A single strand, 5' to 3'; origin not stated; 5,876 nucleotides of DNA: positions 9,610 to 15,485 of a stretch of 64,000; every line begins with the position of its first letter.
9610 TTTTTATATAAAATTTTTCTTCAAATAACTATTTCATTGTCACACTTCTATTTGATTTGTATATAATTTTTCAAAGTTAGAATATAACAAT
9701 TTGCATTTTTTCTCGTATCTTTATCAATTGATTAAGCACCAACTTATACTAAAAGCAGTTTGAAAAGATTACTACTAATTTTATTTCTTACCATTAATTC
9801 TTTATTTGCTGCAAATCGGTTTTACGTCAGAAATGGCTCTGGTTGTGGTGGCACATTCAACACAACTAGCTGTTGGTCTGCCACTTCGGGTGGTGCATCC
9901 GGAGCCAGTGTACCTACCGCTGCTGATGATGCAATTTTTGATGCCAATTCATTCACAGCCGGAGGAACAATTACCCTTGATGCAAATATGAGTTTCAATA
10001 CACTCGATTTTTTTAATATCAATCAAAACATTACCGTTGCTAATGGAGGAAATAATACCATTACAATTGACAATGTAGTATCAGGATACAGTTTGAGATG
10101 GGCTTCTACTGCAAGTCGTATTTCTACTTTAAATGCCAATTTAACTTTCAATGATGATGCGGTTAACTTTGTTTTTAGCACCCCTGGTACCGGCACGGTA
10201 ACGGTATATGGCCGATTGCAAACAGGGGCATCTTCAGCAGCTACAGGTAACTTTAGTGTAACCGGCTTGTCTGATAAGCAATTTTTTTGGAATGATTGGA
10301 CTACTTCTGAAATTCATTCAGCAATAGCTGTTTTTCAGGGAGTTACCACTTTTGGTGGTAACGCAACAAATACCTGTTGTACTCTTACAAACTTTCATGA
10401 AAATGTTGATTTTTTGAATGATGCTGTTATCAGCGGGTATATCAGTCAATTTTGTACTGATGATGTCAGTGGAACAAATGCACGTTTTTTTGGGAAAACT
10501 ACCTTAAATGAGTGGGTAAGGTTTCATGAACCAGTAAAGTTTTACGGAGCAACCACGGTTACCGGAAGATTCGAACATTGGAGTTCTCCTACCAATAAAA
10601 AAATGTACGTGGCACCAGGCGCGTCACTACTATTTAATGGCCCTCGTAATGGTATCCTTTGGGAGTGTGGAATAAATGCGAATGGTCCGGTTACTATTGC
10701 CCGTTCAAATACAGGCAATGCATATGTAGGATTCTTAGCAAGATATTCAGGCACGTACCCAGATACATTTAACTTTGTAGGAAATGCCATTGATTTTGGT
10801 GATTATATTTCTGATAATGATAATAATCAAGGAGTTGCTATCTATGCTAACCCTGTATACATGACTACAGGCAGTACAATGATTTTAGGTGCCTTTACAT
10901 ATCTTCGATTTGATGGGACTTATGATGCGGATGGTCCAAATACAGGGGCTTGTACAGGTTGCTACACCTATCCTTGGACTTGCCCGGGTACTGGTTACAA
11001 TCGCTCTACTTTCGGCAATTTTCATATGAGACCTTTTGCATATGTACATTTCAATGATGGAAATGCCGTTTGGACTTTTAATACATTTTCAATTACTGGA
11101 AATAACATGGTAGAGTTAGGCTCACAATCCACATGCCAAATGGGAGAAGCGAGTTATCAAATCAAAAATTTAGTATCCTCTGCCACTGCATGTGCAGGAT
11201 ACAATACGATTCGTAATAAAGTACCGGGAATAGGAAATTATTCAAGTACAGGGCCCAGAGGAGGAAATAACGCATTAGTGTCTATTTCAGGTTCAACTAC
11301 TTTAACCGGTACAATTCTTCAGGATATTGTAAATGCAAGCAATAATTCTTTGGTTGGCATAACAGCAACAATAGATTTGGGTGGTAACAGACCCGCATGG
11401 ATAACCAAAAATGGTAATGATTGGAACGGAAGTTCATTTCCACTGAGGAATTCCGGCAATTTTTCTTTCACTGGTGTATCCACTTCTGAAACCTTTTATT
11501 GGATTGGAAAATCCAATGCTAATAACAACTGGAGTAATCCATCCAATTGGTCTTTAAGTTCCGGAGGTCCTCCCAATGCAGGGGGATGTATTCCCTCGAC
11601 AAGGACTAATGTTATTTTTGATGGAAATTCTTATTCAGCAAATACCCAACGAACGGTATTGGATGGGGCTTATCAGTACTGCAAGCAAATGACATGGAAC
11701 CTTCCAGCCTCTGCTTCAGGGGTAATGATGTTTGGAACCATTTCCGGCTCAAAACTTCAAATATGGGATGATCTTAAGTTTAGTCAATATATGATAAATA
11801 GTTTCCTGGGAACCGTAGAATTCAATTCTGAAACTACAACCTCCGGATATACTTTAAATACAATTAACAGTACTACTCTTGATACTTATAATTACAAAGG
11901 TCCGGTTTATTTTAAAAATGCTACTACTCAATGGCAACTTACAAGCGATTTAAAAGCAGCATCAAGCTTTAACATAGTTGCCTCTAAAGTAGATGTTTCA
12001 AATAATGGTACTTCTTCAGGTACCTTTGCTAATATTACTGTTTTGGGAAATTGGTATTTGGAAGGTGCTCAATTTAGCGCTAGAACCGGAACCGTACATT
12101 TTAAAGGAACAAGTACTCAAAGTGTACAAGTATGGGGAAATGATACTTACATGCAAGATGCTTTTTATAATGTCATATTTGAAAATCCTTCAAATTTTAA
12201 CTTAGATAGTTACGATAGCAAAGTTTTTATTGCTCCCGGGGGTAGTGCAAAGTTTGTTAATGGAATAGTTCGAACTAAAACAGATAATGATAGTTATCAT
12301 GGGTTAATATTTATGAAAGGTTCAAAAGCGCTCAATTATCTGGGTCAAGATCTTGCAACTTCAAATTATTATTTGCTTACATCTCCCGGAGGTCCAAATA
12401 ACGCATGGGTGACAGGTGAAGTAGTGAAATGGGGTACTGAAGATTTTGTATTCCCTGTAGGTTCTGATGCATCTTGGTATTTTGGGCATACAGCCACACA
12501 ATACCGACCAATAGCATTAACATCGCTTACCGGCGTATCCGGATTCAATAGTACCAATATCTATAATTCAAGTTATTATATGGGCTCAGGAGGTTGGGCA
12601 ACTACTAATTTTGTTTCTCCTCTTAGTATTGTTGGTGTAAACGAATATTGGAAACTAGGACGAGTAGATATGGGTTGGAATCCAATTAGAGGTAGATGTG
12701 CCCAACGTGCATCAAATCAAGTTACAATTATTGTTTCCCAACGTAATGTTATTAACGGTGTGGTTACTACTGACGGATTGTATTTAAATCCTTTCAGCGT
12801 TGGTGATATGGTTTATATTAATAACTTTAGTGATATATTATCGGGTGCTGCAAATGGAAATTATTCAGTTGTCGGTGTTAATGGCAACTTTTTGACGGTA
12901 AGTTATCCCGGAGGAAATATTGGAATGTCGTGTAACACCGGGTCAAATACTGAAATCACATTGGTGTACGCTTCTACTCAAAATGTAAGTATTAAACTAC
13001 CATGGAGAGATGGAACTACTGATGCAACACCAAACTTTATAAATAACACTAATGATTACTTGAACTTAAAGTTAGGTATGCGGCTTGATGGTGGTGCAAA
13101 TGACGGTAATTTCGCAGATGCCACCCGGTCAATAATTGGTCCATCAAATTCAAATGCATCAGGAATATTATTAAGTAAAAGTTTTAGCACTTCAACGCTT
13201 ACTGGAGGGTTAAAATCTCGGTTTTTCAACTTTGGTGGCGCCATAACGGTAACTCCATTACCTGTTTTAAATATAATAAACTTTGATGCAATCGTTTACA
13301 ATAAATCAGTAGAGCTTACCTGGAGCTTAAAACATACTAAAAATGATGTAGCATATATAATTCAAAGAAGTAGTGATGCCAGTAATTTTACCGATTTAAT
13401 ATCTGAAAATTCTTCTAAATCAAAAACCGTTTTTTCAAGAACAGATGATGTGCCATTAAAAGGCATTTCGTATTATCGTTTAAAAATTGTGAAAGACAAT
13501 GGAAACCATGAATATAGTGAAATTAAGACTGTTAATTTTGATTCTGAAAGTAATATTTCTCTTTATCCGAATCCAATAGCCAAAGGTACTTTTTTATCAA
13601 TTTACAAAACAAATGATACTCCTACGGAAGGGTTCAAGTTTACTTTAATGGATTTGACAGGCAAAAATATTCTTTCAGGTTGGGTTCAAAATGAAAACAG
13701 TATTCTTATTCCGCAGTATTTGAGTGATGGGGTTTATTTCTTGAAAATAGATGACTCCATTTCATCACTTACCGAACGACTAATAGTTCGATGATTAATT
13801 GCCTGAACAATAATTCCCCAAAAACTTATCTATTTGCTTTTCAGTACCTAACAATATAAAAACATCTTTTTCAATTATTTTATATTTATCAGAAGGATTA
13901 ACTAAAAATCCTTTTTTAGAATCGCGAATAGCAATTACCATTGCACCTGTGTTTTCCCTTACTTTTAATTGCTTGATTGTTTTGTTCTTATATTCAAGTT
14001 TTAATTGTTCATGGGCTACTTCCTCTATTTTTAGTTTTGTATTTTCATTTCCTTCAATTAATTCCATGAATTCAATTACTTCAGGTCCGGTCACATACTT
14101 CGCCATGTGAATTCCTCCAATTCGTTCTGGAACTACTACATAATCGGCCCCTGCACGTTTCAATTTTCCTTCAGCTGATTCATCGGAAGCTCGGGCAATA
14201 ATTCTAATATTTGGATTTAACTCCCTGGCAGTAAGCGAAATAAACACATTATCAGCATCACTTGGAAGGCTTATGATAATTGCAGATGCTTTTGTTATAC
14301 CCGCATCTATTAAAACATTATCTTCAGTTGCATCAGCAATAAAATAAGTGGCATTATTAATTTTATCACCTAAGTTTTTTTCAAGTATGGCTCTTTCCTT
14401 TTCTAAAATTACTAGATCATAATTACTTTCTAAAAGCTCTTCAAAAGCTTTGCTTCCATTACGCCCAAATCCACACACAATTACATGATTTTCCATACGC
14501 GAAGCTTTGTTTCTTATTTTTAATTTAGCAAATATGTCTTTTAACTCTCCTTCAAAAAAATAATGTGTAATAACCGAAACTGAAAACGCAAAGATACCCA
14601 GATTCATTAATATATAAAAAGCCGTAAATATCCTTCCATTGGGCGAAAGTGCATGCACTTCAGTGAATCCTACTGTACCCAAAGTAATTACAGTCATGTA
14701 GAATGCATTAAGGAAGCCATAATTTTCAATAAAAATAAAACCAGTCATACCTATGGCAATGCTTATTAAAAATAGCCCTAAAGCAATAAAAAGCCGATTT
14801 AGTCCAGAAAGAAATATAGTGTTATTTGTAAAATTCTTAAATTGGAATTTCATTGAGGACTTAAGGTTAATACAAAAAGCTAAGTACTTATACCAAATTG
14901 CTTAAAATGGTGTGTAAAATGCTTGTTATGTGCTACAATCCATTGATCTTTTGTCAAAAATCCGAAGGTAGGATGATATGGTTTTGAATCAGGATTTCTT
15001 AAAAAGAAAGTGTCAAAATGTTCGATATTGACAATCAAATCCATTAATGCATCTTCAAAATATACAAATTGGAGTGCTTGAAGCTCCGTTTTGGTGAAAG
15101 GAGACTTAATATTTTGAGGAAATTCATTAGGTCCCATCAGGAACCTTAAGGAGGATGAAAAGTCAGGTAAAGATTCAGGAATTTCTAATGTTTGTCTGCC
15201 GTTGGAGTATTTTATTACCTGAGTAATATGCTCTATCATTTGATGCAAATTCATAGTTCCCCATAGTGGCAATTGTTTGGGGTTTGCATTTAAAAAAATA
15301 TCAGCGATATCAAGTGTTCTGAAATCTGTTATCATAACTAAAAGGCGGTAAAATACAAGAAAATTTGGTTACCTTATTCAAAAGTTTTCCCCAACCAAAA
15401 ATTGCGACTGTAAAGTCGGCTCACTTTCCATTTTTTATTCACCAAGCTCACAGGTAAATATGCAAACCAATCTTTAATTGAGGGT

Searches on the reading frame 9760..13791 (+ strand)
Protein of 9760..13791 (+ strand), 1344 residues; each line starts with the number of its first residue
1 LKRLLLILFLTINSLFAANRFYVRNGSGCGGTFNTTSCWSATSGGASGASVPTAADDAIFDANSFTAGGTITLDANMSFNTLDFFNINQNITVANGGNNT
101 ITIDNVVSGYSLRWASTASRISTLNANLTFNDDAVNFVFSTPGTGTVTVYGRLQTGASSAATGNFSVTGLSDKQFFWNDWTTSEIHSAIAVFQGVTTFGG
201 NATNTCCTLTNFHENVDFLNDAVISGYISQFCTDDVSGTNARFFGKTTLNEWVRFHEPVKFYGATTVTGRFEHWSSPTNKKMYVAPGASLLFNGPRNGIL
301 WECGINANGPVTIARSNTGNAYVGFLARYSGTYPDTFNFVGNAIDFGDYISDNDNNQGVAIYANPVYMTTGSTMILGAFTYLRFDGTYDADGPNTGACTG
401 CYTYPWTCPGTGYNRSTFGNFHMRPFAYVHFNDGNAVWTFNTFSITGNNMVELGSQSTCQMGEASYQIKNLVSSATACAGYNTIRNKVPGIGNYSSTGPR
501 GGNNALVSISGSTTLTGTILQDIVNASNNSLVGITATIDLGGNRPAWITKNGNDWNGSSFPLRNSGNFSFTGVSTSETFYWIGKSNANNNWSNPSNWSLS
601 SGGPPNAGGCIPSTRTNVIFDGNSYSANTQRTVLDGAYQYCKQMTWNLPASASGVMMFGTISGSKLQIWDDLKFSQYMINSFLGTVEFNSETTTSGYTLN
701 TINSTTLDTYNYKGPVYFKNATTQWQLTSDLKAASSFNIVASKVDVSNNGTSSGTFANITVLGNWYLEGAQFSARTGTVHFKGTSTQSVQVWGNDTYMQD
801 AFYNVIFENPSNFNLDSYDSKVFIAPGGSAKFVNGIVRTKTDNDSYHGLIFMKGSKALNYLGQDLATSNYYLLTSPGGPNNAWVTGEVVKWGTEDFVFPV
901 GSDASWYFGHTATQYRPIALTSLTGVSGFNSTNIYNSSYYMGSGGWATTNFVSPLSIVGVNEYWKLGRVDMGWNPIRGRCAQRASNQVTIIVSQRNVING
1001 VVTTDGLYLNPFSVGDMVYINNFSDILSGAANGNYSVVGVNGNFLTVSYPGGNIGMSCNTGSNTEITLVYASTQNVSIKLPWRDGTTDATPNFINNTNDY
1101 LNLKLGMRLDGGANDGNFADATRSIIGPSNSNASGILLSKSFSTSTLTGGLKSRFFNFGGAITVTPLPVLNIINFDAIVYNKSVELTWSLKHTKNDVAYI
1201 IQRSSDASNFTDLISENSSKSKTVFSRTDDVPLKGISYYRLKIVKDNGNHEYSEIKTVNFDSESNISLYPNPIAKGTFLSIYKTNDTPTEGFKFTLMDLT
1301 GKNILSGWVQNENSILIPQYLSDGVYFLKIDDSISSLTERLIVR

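Call 11: search_protein_families(library=pfam, proteins=[window:9760-13791:+], max_evalue=0.001)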
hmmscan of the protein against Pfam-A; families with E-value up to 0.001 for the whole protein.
window:9760-13791:+ (1344 aa): 1 family
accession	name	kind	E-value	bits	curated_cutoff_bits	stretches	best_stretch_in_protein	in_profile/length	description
PF18962.6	Por_Secre_tail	-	6.3e-06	26.8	27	1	1268-1343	1-75/75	Secretion system C-terminal sorting domain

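Call 78: search_protein_families(library=ncbifam, proteins=[window:9760-13791:+], max_evalue=0.00001)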
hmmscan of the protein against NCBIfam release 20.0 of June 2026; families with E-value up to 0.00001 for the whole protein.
window:9760-13791:+ (1344 aa): 1 family
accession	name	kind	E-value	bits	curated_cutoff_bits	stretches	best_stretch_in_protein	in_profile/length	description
TIGR04183.1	Por_Secre_tail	domain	1.2e-08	34.8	23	1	1268-1344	1-72/72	T9SS type A sorting domain-containing protein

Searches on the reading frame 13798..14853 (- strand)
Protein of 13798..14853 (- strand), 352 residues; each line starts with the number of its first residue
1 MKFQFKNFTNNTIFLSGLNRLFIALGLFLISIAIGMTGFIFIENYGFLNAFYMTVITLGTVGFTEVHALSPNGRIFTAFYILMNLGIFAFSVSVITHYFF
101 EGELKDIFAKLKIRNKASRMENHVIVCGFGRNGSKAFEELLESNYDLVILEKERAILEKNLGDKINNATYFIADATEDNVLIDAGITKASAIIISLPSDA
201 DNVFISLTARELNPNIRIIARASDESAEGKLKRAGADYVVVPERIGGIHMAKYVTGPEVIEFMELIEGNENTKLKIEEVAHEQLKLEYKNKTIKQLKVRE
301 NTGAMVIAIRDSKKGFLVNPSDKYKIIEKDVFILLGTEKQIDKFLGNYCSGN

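Call 11: search_protein_families(library=pfam, proteins=[window:13798-14853:-], max_evalue=0.001)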
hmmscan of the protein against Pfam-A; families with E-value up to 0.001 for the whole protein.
window:13798-14853:- (352 aa): 4 families
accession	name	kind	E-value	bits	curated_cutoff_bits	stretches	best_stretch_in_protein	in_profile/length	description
PF02254.24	TrkA_N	-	1.5e-29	103.1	23.8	1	124-242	1-116/116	TrkA-N domain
PF07885.22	Ion_trans_2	-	2.5e-10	40.5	22.5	1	30-100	4-78/79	Ion channel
PF02080.26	TrkA_C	-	3.1e-10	40.2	27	1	290-344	14-66/71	TrkA-C domain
PF22614.2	Slo-like_RCK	-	2.2e-06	27.7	24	1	120-219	2-118/119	Calcium-activated potassium channel slowpoke-like RCK domain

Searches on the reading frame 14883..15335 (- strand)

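Call 11: search_protein_families(library=pfam, proteins=[window:14883-15335:-], max_evalue=0.001)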
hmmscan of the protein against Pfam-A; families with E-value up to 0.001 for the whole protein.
window:14883-15335:- (151 aa): 1 family
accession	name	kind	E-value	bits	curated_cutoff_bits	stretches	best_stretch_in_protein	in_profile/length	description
PF07606.16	DUF1569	-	6.3e-06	26.9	21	1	114-147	117-149/152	Protein of unknown function (DUF1569)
